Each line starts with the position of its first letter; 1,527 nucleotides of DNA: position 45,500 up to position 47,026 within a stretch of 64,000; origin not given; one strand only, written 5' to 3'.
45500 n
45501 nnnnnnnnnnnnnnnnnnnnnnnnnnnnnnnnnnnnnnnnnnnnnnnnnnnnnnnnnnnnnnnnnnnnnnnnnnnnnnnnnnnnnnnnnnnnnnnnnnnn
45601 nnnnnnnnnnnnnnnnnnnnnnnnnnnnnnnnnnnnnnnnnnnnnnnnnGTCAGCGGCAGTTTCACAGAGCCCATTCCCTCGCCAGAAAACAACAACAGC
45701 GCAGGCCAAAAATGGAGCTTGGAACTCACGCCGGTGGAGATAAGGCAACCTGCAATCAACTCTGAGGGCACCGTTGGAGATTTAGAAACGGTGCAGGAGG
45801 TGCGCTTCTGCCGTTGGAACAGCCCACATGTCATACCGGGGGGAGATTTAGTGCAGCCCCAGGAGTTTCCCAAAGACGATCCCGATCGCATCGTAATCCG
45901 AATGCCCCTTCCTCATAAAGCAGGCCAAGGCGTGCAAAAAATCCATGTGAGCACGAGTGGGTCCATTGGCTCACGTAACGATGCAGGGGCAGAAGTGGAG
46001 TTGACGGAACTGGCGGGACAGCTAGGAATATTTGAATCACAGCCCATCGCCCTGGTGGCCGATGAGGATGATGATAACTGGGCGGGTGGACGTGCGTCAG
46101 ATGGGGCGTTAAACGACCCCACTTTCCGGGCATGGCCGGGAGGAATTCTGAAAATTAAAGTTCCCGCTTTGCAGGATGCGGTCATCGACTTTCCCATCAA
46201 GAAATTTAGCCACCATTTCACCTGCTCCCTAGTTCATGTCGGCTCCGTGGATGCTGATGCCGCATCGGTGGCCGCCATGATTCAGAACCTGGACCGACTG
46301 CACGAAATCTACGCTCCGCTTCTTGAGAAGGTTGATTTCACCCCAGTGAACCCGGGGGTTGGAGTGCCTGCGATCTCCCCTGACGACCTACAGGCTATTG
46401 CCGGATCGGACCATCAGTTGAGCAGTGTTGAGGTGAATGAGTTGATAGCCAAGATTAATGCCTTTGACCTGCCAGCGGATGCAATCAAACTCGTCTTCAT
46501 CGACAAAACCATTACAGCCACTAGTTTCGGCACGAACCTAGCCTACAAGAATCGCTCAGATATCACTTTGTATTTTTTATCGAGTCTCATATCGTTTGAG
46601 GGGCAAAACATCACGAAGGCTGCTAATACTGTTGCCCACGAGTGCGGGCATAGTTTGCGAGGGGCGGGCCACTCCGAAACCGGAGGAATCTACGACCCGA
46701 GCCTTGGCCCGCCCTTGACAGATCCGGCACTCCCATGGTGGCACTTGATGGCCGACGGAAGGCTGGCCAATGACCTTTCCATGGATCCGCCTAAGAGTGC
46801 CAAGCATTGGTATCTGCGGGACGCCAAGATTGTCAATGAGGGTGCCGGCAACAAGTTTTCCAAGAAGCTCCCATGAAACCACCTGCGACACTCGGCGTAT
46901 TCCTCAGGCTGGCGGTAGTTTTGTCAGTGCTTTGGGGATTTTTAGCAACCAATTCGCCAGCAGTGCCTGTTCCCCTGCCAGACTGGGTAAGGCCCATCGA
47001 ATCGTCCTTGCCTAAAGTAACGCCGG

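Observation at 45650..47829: Abrupt GC drop over the 3' third of the 882-aa gene plus the downstream gene: polymorphic-toxin-like variable tip (HExxH) with partner protein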

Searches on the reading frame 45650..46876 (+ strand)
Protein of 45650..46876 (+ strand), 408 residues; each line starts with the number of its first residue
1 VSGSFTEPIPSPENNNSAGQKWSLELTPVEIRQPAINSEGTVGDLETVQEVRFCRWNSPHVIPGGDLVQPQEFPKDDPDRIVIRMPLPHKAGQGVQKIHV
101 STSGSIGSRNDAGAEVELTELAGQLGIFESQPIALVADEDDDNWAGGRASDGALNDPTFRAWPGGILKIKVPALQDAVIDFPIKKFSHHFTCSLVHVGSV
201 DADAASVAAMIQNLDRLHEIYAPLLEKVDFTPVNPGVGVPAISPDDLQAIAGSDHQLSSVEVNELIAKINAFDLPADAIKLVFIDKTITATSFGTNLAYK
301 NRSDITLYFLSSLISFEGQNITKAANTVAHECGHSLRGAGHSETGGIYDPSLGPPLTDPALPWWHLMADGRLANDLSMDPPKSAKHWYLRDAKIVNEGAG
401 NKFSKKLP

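Call 8: search_solved_structures(query=window:45650-46876:+, max_evalue=10, show_alignments=2)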
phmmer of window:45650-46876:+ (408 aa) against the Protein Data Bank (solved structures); distinct sequences matched with E-value up to 10: 1.
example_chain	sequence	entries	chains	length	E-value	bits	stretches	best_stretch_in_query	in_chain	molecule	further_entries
4j4m_A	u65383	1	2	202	0.25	14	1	284-348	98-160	zinc-dependent metalloproteinase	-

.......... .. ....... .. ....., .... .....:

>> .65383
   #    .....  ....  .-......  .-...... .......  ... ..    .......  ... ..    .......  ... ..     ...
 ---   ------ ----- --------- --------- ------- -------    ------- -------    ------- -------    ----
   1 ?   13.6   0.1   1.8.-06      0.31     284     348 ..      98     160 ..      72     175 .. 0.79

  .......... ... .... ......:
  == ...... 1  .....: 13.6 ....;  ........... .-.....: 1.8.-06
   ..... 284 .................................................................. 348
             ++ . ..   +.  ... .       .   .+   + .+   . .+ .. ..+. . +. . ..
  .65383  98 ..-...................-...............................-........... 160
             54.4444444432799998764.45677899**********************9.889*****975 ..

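Call 21: find_homologous_proteins(query=window:45725-46876:+, max_evalue=0.01)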
Query window:45725-46876:+ (383 aa): 4 proteins with E <= 0.01 among 8000 candidates.
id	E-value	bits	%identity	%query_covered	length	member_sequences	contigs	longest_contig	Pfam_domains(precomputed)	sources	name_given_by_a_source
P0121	1.4e-103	365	50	100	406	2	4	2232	-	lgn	-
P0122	3.2e-101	358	47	100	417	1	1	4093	-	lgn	-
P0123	3.0e-81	292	51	78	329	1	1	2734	-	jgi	jgi:hypothetical protein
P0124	2.7e-46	177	34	98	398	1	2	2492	-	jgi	jgi:hypothetical protein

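Call 25: find_encoding_contigs(protein=P0122, flank=10000, max_places=3)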
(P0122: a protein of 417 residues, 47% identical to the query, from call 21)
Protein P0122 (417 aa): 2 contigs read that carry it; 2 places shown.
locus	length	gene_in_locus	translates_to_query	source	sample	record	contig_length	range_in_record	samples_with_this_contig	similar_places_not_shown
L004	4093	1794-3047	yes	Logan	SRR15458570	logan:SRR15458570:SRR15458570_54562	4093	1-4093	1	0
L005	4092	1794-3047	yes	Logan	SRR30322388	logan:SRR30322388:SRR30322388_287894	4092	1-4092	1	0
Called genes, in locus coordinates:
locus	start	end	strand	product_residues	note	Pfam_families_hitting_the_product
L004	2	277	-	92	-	?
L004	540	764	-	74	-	-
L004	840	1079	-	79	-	-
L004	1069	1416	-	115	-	-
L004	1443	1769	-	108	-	-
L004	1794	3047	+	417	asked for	-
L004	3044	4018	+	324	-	-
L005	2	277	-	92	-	?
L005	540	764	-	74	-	-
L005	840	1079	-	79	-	-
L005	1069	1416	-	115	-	-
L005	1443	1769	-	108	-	-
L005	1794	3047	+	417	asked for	-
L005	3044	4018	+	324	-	-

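Call 26: find_encoding_contigs(protein=P0121, flank=10000, max_places=4)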
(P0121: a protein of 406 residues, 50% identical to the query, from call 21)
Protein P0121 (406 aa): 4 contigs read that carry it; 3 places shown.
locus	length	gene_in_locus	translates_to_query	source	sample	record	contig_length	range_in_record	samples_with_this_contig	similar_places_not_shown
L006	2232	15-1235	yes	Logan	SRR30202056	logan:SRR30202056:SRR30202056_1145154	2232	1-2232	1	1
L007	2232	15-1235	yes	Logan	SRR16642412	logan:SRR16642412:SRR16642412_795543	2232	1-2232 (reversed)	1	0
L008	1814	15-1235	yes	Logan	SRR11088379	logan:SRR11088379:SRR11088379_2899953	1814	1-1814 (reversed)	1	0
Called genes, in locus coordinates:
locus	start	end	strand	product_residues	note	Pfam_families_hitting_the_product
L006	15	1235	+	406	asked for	-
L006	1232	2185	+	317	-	-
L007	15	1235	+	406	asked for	-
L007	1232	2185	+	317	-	-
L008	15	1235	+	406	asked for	-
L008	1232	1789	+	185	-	-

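Call 37: predict_structure(alignment_id=A1)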
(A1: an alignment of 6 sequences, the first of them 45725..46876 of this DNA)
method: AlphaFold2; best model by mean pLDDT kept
length: 383 residues; sequences in the alignment: 6
mean_pLDDT: 57.1   pTM: 0.52
mean pLDDT of the five models: 57.1, 55.8, 54.3, 53.2, 45.6
residues with pLDDT >= 90: 18; 70-90: 110; 50-70: 93; < 50: 162
segments of 3 or more residues with pLDDT < 50: 12-16, 31-52, 81-83, 114-128, 209-211, 265-276, 286-383
pLDDT, mean of each block of 10 residues (from residue 1): 72 54 68 40 36 71 80 81 65 87 84 48 45 69 89 81 65 63 60 55 58 77 75 73 83 72 45 47 51 33 44 34 32 29 28 27 26 32 28
secondary structure, 60 per line:
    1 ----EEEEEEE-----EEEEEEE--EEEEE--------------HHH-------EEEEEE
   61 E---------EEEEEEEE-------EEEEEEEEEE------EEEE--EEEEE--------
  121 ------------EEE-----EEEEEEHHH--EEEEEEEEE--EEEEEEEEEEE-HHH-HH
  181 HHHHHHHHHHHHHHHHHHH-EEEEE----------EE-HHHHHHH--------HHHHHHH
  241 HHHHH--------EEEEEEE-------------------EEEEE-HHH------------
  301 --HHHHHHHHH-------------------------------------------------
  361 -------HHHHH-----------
elements in order: E5-11 E17-23 E26-30 E55-61 E71-78 E86-95 E102-105 E108-112 E133-135 E141-146 E152-160 E163-173 H179-199 E201-205 H219-225 H234-245 E254-260 E280-284 H303-311 H368-372

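Call 42: fold_search(model_id=the predicted structure, library=pdb)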
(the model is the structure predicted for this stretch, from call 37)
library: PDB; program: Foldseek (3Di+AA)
matches with E <= 10: 1320; with E <= 0.001: 0
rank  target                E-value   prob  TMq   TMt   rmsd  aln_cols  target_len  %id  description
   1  9ard_A                9.1e-03  0.84  0.18  0.40   7.0       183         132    9  Structure of Pycsar EcPycC cyclase immunoglobulin-like AGS-C domain (released 2024-06-19)
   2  6swr_A                1.3e-02  0.30  0.13  0.12  10.8       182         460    5  Crystal structure of the lysosomal potassium channel MtTMEM175 T38A mutant soaked with zinc (released 2020-04-15)
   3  6tzz_A                1.5e-02  0.11  0.13  0.16  18.1       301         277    9  Crystal Structure of Tetrahymena Thermophila Lipin Phosphatidic Acid Phosphatase with Magnesium (released 2020-03-18)
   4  5axg_A                2.2e-02  0.25  0.16  0.11  15.2       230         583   10  Crystal structure of thermophilic dextranase from Thermoanaerobacter pseudethanolicus (released 2015-11-11)
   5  4on1_B                2.4e-02  0.41  0.22  0.25  19.9       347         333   10  Crystal Structure of metalloproteinase-II from Bacteroides fragilis (released 2014-04-09)
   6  6hd8_A                2.4e-02  0.23  0.14  0.12  10.8       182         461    5  Crystal structure of the potassium channel MtTMEM175 in complex with a Nanobody-MBP fusion protein (released 2019-08-28)
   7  9avj_F                2.4e-02  0.06  0.08  0.07  20.5       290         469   10  PS3 F1 ATPase Wild type (released 2024-10-30)
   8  8h0a_B                2.5e-02  0.09  0.10  0.10  19.1       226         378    9  Structure of the thermolabile hemolysin from Vibrio alginolyticus (in complex with lauric acid) (released 2023-08-16)
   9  6tzy_C                3.0e-02  0.18  0.16  0.21  17.2       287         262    9  Crystal Structure of a lipin/Pah Phosphatidic Acid Phosphatase (released 2020-03-18)
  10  7poq_B                3.2e-02  0.87  0.24  0.26  10.3       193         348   13  Crystal structure of profragilysin-3 (proBFT-3) from Bacteroides fragilis in complex with foliosidine in P41212. (released 2022-09-14)
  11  7pou_B                3.6e-02  0.77  0.22  0.25  11.7       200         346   12  Crystal structure of profragilysin-3 (proBFT-3) from Bacteroides fragilis in complex with hesperetin. (released 2022-09-14)
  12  6hil_B                3.6e-02  0.30  0.16  0.26  16.5       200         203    6  X-ray structure of TEAD1(Y421H mutant) complexed with YAP(wildtype): Molecular and structural characterization of a TE (released 2019-04-03)
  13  7pol_A                4.4e-02  0.89  0.24  0.26   8.2       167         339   14  Crystal structure of profragilysin-3 (proBFT-3) from Bacteroides fragilis in complex with flumequine (released 2022-09-14)
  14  8dhl_A                4.4e-02  0.18  0.16  0.09  16.3       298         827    6  Tannerella forsythia beta-glucuronidase (L2) (released 2023-05-17)
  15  8h0c_B                4.4e-02  0.07  0.10  0.10  19.8       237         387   10  Structure of the thermolabile hemolysin from Vibrio alginolyticus (in complex with arachidonic acid) (released 2023-08-16)
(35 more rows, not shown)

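Call 44: search_solved_structures(query=A1, max_evalue=10, show_alignments=3)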
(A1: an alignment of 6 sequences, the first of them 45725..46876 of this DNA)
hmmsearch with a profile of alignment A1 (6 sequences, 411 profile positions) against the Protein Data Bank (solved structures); distinct sequences matched with E-value up to 10: 4.
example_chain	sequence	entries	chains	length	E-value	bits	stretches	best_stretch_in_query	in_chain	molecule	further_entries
4j4m_A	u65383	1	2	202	0.087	15.2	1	276-356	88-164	zinc-dependent metalloproteinase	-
9jla_A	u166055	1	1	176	0.42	12.9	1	199-237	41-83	De novo designed 2OBI-10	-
9jl8_A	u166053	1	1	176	0.98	11.7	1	198-237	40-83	De novo designed 2OBI-1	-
9vig_D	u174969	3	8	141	1.1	11.5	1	196-255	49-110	Glycerol dehydrase gamma subunit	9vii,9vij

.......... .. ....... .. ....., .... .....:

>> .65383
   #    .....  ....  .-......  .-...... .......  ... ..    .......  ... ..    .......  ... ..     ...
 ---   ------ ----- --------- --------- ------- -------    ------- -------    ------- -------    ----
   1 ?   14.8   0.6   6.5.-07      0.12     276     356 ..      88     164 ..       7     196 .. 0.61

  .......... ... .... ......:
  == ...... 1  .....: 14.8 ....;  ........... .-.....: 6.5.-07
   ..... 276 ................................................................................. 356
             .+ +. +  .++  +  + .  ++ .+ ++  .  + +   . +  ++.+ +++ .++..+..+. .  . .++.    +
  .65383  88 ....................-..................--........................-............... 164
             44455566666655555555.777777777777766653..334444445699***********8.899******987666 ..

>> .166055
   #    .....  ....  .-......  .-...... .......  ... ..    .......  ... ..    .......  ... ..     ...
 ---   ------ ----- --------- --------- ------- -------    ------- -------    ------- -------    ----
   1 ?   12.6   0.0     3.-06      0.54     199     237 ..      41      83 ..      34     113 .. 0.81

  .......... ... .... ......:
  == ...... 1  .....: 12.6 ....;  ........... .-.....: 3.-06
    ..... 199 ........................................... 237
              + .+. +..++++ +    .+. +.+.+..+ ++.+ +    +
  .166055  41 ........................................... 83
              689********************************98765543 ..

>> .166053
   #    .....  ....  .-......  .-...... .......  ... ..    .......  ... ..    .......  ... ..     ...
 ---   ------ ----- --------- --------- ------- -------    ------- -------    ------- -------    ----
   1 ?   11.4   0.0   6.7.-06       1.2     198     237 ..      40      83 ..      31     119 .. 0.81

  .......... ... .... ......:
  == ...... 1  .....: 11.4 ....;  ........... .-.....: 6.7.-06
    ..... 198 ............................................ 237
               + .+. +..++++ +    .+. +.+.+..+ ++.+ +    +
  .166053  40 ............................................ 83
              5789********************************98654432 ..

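Call 45: search_protein_families(library=pfam, alignment_id=A1, max_evalue=10)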
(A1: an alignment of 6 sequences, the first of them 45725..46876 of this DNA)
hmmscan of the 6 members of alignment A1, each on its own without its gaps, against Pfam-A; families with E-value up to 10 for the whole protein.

A. member 1, window:45725-46876:+ (383 aa): 0 families

B. families by the number of members that match (of 6 scanned): 3 families
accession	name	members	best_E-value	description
PF18884.5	TSP3_bac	1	0.0013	Bacterial TSP3 repeat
PF20768.2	Topo_VI_alpha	1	0.035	All-beta domain in DNA topoisomerase VI alpha subunit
PF14824.11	Sirohm_synth_M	1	0.12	Sirohaem biosynthesis protein central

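Call 53: search_protein_representatives(alignment_id=A1)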
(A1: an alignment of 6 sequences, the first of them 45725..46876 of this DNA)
Query: 6 sequences, 411 profile positions. Proteins with E-value up to 0.001 (for the whole library): 488; up to 1e-10: 195; up to 1e-30: 32. The best 150 are listed.
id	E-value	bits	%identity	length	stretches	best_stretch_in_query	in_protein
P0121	8.8e-183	624.5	-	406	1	27-411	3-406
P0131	2.6e-167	573.6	-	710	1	10-411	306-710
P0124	1.6e-160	551.2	-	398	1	1-411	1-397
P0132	1.4e-150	518.5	-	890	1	25-410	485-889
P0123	2.6e-140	484.6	-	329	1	105-411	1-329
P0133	5.9e-106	371.5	-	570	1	30-401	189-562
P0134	1.8e-92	327.1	-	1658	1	31-402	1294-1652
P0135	6.1e-86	305.6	-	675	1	24-398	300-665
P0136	1.2e-82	294.8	-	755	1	31-402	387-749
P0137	2.2e-78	280.7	-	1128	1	30-402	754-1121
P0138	7.1e-64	232.9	-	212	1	29-215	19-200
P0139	4.4e-63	230.3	-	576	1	53-402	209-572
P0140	6.8e-63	229.7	-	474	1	44-402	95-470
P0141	1.7e-62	228.3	-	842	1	29-214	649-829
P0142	8.2e-60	219.5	-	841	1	19-393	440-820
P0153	5.0e-40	154.4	-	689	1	31-390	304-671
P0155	7.5e-35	137.3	-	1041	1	24-398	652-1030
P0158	2.6e-32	129.0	-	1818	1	67-402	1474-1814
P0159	2.9e-32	128.8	-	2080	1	68-402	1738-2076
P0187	3.6e-17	79.1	-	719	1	30-340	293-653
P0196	1.7e-16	76.8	-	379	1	53-349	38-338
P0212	1.9e-15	73.4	-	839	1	49-345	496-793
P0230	8.3e-15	71.3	-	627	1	50-344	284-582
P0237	3.2e-14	69.4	-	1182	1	25-385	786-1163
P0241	6.7e-14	68.3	-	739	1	48-341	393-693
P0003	4.0e-13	65.8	-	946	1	3-76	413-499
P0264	1.1e-12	64.3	-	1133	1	47-340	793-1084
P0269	2.0e-12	63.4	-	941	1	49-345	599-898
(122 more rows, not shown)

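Call 54: search_protein_families(library=pfam, proteins=[P0131, P0132, P0133, P0134, P0137, P0158, P0159, P0136], max_evalue=0.01)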
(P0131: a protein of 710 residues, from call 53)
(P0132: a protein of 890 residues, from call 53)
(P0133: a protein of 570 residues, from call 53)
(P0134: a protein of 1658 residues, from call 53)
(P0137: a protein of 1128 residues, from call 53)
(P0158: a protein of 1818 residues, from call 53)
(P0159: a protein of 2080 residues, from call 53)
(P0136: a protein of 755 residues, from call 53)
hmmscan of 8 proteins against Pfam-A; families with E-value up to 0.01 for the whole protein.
P0131 (710 aa): 1 family
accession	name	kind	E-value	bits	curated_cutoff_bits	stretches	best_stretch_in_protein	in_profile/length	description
PF18884.5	TSP3_bac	-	0.0066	16.7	25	0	89-110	1-22/22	Bacterial TSP3 repeat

P0132 (890 aa): 1 family
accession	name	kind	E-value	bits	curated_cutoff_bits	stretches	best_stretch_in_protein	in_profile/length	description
PF18884.5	TSP3_bac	-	4.3e-07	30.1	25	1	255-270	3-18/22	Bacterial TSP3 repeat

P0133 (570 aa): 0 families

P0134 (1658 aa): 1 family
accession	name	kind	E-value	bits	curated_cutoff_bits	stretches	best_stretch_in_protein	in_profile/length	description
PF18884.5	TSP3_bac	-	1e-16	60.9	25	1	941-960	1-20/22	Bacterial TSP3 repeat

P0137 (1128 aa): 1 family
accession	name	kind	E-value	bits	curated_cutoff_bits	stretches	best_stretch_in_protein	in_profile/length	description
PF18884.5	TSP3_bac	-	4.8e-05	23.5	25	1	431-449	1-19/22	Bacterial TSP3 repeat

P0158 (1818 aa): 2 families
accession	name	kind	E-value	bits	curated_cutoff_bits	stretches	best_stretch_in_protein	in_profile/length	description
PF04231.19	Endonuclease_1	-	8.6e-26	91.6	25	1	310-469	71-235/235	Endonuclease I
PF18884.5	TSP3_bac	-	1.1e-08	35.2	25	2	861-881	1-21/22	Bacterial TSP3 repeat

P0159 (2080 aa): 14 families
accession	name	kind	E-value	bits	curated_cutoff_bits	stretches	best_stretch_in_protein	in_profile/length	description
PF25390.1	WD40_RLD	-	5.7e-72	243.5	150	2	1148-1458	47-315/363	RCC1-like domain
PF00415.24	RCC1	-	2.9e-51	172.2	21.7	6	1088-1142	1-50/50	Regulator of chromosome condensation (RCC1) repeat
PF17164.10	DUF5122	-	8.1e-46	154.4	27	4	135-170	1-36/36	Domain of unknown function (DUF5122) beta-propeller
PF13540.12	RCC1_2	-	3.4e-25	87.6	22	3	1073-1101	2-30/30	Regulator of chromosome condensation (RCC1) repeat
PF22544.2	HYDIN_VesB_CFA65-like_Ig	-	1.9e-22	79.8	25.5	4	840-927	8-90/100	HYDIN/CFA65/VesB-like, Ig-like domain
PF15780.11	ASH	-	3e-21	75.8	27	2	608-686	19-95/98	Abnormal spindle-like microcephaly-assoc'd, ASPM-SPD-2-Hydin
PF07610.17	DUF1573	-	4.3e-14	52.8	26.1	0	721-808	6-91/98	Protein of unknown function (DUF1573)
PF22073.2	Cep192_D4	-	5.5e-13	49.5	35.5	0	486-573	18-109/112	Cep192 domain 4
PF25384.1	Alsin_RLD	-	1.5e-09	38.1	100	1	1028-1134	241-336/405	Alsin RCC1-like domain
PF00630.25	Filamin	-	1.2e-08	36.1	26.9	0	860-923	29-85/93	Filamin/ABP280 repeat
PF24507.1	Ig_CFAP65_4th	-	1.4e-07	32.2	27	0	880-923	22-63/76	CFAP65, fourth Ig-like domain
PF12371.14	TMEM131_like_N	-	0.0002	21.9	28.8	0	843-920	9-82/84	Transmembrane protein 131-like N-terminal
PF24291.1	Ig_CFAP65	-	0.0035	17.6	27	0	493-579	30-119/121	Cilia- and flagella-associated protein 65-like, Ig-like domain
PF24501.1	Ig_TMEM131L_5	-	0.0068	16.6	27.8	0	741-786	1-48/66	TMEM131L fifth Ig-like domain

P0136 (755 aa): 1 family
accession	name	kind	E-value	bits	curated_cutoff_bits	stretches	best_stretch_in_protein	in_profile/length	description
PF18884.5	TSP3_bac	-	2.7e-16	59.5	25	2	149-167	1-19/22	Bacterial TSP3 repeat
